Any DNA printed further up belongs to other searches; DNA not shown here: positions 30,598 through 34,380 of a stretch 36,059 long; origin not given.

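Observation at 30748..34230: Intact reverse gyrase wired into a housekeeping operon of an AT-rich, streamlined CPR-like bacterium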

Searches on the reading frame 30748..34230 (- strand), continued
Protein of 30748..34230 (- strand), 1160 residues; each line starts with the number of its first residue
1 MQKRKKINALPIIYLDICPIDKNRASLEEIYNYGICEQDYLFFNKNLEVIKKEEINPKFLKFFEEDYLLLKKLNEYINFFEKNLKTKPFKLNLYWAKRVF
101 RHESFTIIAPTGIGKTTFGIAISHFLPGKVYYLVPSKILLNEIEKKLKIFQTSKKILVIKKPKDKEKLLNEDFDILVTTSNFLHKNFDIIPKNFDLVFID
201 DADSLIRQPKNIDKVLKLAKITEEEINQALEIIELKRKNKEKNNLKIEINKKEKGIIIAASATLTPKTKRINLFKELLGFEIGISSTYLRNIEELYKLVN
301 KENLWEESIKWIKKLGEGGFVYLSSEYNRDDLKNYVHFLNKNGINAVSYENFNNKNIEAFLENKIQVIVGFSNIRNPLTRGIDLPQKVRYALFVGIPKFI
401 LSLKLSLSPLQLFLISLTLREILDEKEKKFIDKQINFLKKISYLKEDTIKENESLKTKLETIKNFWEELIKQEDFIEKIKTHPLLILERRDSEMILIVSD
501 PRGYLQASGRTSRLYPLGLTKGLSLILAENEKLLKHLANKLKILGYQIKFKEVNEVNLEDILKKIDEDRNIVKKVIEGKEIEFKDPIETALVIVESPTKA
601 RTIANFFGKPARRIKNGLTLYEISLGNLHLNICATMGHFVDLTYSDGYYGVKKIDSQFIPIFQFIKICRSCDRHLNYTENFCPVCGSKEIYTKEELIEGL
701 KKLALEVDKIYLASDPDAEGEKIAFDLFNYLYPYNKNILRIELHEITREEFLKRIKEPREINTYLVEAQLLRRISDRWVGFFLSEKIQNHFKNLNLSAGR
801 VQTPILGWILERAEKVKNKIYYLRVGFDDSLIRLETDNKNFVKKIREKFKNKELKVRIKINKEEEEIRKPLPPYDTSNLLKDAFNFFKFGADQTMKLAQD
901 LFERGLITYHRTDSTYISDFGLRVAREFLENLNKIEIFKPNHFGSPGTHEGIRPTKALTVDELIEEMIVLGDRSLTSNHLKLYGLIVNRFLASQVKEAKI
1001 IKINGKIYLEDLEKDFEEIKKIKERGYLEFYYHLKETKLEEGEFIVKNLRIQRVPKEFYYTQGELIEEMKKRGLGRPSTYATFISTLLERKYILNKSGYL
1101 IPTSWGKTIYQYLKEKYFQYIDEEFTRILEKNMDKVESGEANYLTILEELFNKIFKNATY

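Call 36: find_encoding_contigs(protein=P0052, flank=8000, max_places=2)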
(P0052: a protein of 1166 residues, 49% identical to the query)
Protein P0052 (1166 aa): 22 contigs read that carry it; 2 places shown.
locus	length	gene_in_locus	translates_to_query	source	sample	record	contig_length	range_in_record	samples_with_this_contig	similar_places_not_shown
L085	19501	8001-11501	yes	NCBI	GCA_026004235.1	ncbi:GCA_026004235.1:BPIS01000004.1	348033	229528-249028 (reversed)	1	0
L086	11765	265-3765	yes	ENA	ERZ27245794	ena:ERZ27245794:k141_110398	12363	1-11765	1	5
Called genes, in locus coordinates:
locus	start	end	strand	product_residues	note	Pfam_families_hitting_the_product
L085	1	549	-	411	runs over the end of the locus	PF00696:AA_kinase, PF01842:ACT, PF22468:ACT_9, PF13840:ACT_7, PF22468:ACT_9, PF01842:ACT (weak)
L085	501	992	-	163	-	PF02367:TsaE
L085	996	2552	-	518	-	PF03853:YjeF_N, PF01256:Carb_kinase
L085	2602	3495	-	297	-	PF01663:Phosphodiest, PF01676:Metalloenzyme, PF00884:Sulfatase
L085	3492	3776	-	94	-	-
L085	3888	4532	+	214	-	PF00702:Hydrolase, PF12710:HAD, PF13419:HAD_2, PF13242:Hydrolase_like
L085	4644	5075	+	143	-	PF13577:SnoaL_4 (weak), PF08332:CaMKII_AD (weak), PF13474:SnoaL_3, PF14534:DUF4440, PF12680:SnoaL_2 (weak)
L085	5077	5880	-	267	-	PF00248:Aldo_ket_red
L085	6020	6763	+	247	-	PF01904:DUF72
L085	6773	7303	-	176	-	-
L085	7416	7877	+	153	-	PF27746:Small_heat_shock_put, PF00011:HSP20, PF17886:ArsA_HSP20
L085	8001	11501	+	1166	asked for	PF00270:DEAD, PF01751:Toprim, PF01131:Topoisom_bac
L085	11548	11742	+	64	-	PF21965:SAMP2 (weak), PF02597:ThiS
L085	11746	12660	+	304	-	PF22082:TtuA_LIM_N, PF01171:ATP_bind_3 (weak)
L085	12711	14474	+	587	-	PF00664:ABC_membrane, PF00005:ABC_tran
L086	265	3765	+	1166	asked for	PF00270:DEAD, PF01751:Toprim, PF01131:Topoisom_bac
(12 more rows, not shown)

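Call 39: find_encoding_contigs(protein=P0056, flank=8000, max_places=2)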
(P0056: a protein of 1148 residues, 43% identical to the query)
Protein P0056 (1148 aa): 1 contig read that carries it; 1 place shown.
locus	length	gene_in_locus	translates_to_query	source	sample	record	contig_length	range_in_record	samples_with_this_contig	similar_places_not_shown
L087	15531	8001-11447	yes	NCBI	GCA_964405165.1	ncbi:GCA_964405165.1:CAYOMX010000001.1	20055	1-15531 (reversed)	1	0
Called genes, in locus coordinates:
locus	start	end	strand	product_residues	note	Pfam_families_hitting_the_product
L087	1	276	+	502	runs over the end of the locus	-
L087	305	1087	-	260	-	PF00702:Hydrolase (faint), PF05116:S6PP (weak), PF08282:Hydrolase_3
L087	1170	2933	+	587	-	PF01807:Zn_ribbon_DnaG, PF08275:DNAG_N, PF01751:Toprim, PF13155:Toprim_2, PF13362:Toprim_3 (weak), PF13662:Toprim_4, PF10410:DnaB_bind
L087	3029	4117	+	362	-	PF03979:Sigma70_r1_1 (weak), PF00140:Sigma70_r1_2, PF04542:Sigma70_r2, PF04539:Sigma70_r3, PF04545:Sigma70_r4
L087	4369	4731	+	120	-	PF01329:Pterin_4a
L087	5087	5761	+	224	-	-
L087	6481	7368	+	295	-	PF06745:ATPase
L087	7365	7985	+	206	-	-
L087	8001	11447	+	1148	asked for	PF04851:ResIII, PF00270:DEAD, PF01751:Toprim, PF01131:Topoisom_bac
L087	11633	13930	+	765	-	PF02190:LON_substr_bdg, PF00004:AAA, PF07728:AAA_5 (weak), PF22667:Lon_lid, PF05362:Lon_C, PF13541:ChlI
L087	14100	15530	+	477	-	?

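Call 68: predict_structure(alignment_id=A2)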
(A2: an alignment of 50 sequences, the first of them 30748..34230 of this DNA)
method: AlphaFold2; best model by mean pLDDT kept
length: 1160 residues; sequences in the alignment: 50
mean_pLDDT: 88.0   pTM: 0.82
mean pLDDT of the five models: 88.0, 87.8, 85.0, 84.8, 84.6
residues with pLDDT >= 90: 614; 70-90: 492; 50-70: 46; < 50: 8
segments of 3 or more residues with pLDDT < 50: 1-5
pLDDT, mean of each block of 10 residues (from residue 1): 49 94 93 94 93 90 94 94 87 93 86 82 94 84 85 89 84 91 90 94 82 93 92 77 67 90 73 88 68 94 94 94 90 95 93 86 92 79 83 93 88 88 84 82 82 89 92 89 87 88 87 75 95 90 80 92 91 76 75 92 82 85 84 91 89 91 92 85 88 91 94 92 95 95 87 90 93 92 91 85 93 92 90 91 90 91 92 93 89 91 90 88 91 89 81 91 77 79 95 95 92 90 91 82 92 91 89 84 89 90 94 92 90 92 93 71
secondary structure, 60 per line:
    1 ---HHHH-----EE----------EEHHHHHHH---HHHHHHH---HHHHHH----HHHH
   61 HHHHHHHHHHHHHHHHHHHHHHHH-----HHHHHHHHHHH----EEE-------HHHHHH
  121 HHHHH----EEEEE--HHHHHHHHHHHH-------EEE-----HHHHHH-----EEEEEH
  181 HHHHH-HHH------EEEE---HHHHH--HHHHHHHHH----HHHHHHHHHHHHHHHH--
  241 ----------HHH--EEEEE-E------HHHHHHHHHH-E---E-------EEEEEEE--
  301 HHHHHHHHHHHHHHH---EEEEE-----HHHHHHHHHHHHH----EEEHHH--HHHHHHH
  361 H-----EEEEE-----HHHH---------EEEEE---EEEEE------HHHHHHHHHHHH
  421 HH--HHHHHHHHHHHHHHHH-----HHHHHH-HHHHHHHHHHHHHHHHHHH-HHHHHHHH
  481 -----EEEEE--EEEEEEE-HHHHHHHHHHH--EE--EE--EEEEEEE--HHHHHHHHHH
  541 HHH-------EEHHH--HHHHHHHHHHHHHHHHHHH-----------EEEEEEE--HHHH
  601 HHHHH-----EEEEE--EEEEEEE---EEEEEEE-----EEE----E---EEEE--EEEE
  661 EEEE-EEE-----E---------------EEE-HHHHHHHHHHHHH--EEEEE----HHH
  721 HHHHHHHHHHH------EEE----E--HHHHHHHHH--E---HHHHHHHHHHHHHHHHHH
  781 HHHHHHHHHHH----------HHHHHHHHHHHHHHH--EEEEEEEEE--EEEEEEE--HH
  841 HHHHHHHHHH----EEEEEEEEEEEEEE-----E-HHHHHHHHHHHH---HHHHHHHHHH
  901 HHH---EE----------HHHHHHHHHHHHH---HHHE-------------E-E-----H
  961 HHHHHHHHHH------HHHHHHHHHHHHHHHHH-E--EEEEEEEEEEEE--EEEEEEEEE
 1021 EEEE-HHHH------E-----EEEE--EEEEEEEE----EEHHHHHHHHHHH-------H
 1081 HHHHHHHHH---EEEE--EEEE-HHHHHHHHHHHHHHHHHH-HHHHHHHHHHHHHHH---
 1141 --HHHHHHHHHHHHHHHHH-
elements in order (helices of 4 or more, strands of 3 or more residues): H4-7 H27-33 H37-43 H47-52 H57-84 H90-100 E105-107 H115-125 E130-134 H137-148 E156-158 H164-169 E175-179 H180-185 E196-199 H203-207 H210-218 H223-238 E256-260 H269-278 E292-298 H301-315 E319-323 H329-341 E346-348 H354-361 E367-371 H377-380 E390-394 E398-402 H409-422 H425-440 H446-451 H453-471 H473-480 E486-490 E493-499 H501-511 E522-528 H531-543 H558-576 E588-594 H597-605 E611-615 E618-624 E628-634 E640-642 E651-654 E657-664 E666-668 E690-692 H694-706 E709-713 H718-731 E738-740 H748-756 H763-791 H802-816 E819-827 E830-836 H839-850 E855-868 H876-887 H891-903 H919-931 H960-970 H977-993 E998-1009 E1012-1024 H1026-1029 E1042-1045 E1048-1055 H1062-1072 H1080-1089 E1093-1096 E1099-1102 H1104-1121 H1123-1137 H1143-1159

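Call 71: fold_search(model_id=the predicted structure, library=pdb)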
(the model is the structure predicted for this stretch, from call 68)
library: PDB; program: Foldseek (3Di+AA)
matches with E <= 10: 1282; with E <= 0.001: 509
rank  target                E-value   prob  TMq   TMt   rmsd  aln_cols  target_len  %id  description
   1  7fsf                  3.7e-89  1.00  0.80  0.84   5.4      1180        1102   31  CRYSTAL STRUCTURE OF T. MARITIMA REVERSE GYRASE ACTIVE SITE VARIANT Y851F (released 2023-05-10)
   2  4ddt                  1.1e-88  1.00  0.79  0.83   5.7      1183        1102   31  Thermotoga maritima reverse gyrase, C2 FORM 2 (released 2012-12-26)
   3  8ofb                  1.3e-86  1.00  0.76  0.85   4.9      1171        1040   30  Crystal Structure of T. maritima reverse gyrase with a minimal latch, hexagonal form (released 2023-04-26)
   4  1gl9_B                2.5e-77  1.00  0.75  0.85   4.3      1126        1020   33  Archaeoglobus fulgidus reverse gyrase complexed with ADPNP (released 2002-02-11)
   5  1gku                  4.5e-77  1.00  0.72  0.81   5.6      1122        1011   32  Reverse gyrase from Archaeoglobus fulgidus (released 2002-02-11)
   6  1gl9_C                2.9e-74  1.00  0.72  0.83   5.1      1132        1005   33  Archaeoglobus fulgidus reverse gyrase complexed with ADPNP (released 2002-02-11)
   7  4rul_A                7.1e-36  1.00  0.40  0.55   4.6       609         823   25  Crystal structure of full-length E.Coli topoisomerase I in complex with ssDNA (released 2015-11-04)
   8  1mw9                  1.6e-35  1.00  0.38  0.76   5.4       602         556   25  Crystal Structure of H365R mutant of 67 kDA N-terminal fragment of E. coli DNA Topoisomerase I (released 2003-10-14)
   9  1cy0                  1.8e-35  1.00  0.38  0.78   5.7       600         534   25  COMPLEX OF E.COLI DNA TOPOISOMERASE I WITH 3'-5'-ADENOSINE DIPHOSPHATE (released 2000-03-08)
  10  1cy4                  2.6e-35  1.00  0.38  0.75   5.5       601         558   25  COMPLEX OF E.COLI DNA TOPOISOMERASE I WITH 5'pTpTpTp3' (released 2000-03-08)
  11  1cy8                  3.1e-35  1.00  0.38  0.75   5.4       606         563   24  COMPLEX OF E.COLI DNA TOPOISOMERASE I WITH 5'-THYMIDINE MONOPHOSPHATE AND 3'-THYMIDINE MONOPHOSPHATE (released 2000-03-08)
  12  6ozw                  3.3e-35  1.00  0.38  0.78   4.9       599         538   28  Crystal structure of the 65-kilodalton amino-terminal fragment of DNA topoisomerase I from Streptococcus mutans (released 2019-06-26)
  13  9gdc_F                4.4e-35  1.00  0.38  0.50   5.6       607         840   25  RNAP-TopoI complex on bubble scaffold - single-bubble configuration (released 2025-11-05)
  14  3pwt                  4.9e-35  1.00  0.39  0.75   5.3       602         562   24  Crystal structure of mutant E.coli topoisomerase IA (released 2010-12-29)
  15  3px7_A                6.0e-35  1.00  0.37  0.72   5.8       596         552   25  Crystal Structure of covalent complex of topoisomerase 1A with substrate (released 2011-04-20)
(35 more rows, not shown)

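Call 80: search_protein_representatives(protein=window:30748-34230:-)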
Query: 1160 residues. Proteins with E-value up to 0.001 (for the whole library): 11611; up to 1e-10: 5632; up to 1e-30: 1846. The best 150 are listed.
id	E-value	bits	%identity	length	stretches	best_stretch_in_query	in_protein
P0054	0.0e+00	1181.5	53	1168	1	13-1156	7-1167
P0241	5.0e-254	862.7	42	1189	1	52-1152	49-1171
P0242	2.0e-252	857.4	41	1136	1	69-1150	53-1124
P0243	5.1e-248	842.8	43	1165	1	38-1152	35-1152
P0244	6.0e-247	839.3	41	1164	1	68-1152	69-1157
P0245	7.3e-247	839.0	43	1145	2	71-664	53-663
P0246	1.5e-246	838.0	45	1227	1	15-1156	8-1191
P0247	4.1e-244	829.9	43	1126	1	12-1150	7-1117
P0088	4.1e-242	823.3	41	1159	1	70-1148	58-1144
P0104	1.3e-238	811.7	45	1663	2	49-725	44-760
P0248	3.3e-238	810.3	42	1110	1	61-1151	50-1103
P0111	5.9e-238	809.5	45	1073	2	71-666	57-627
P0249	3.4e-237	807.0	41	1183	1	13-1156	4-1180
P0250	7.5e-237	805.8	42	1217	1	12-1153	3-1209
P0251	9.1e-237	805.6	41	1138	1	61-1151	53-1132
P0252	9.4e-237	805.5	45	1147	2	71-665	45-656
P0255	3.1e-233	793.9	41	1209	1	69-1154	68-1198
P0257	3.7e-230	783.7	39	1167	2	250-1150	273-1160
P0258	6.1e-230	783.0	40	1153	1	58-1150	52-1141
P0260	1.5e-225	768.4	38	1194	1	7-1154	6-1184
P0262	7.8e-225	766.1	39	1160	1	80-1154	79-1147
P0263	3.4e-223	760.6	39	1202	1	15-1154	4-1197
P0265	9.4e-222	755.8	41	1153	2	63-665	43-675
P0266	4.4e-221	753.6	41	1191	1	58-1154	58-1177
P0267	1.1e-220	752.3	41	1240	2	226-1154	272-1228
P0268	6.4e-219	746.5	39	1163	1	60-1154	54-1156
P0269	9.3e-219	745.9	43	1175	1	69-1147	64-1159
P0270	1.1e-218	745.7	37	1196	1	11-1154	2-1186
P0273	4.4e-217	740.4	42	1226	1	49-1154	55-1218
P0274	2.5e-216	737.9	42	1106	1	13-1154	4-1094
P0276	7.8e-215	732.9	40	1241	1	68-1154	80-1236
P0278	2.0e-212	724.9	40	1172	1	13-1156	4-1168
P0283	1.5e-209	715.5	40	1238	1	47-1154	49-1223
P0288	1.6e-207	708.7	39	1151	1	53-1153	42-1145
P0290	5.3e-207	707.0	38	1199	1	71-1154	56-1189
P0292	3.0e-205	701.2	39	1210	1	65-1154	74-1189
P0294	2.7e-202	691.4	39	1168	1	10-1154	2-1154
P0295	1.3e-200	685.8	38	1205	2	244-1154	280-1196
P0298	1.2e-199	682.6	37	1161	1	18-1152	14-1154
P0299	1.3e-198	679.2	43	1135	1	58-1154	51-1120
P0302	2.1e-197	675.2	40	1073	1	91-1154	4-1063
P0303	4.7e-196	670.8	39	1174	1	48-1154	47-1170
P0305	2.9e-195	668.1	39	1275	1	52-1154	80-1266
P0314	6.7e-188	643.7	37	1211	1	69-1154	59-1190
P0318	4.4e-186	637.7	38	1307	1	7-1154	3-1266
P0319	9.7e-186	636.6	40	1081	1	74-1154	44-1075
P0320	1.2e-185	636.3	40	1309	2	696-1154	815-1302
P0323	3.2e-185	634.9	39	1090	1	77-1154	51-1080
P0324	2.1e-184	632.2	38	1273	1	70-1154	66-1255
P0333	5.1e-181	621.0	41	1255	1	70-1154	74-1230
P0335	3.9e-180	618.0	37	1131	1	72-1154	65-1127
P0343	1.8e-178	612.5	39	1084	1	72-1147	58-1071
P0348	2.2e-176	605.6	38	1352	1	58-1147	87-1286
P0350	1.3e-175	603.1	36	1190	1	73-1154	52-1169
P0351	2.3e-175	602.2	41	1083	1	66-1154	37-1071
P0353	4.0e-174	598.1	39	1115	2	449-1154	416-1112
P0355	2.0e-173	595.8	38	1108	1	70-1154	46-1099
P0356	4.7e-173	594.6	41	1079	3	497-1154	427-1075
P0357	5.7e-173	594.3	37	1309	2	168-1153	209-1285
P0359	6.5e-173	594.1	37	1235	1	72-1154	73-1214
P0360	3.9e-172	591.5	39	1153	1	10-1154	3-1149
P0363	1.6e-171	589.5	36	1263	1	68-1154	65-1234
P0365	3.2e-171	588.5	38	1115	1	49-1153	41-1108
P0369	1.7e-166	572.8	35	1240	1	67-1153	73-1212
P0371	6.5e-166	570.9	41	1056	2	252-1153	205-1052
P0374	3.3e-165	568.6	35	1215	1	73-1153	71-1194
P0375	4.7e-165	568.1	40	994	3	496-1154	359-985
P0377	5.4e-165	567.9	38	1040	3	473-1154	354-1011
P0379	1.4e-164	566.5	36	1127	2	692-1154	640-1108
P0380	4.0e-164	565.0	36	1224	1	67-1154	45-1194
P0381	8.0e-164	564.0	42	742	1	11-651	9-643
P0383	1.1e-163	563.6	35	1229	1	66-1154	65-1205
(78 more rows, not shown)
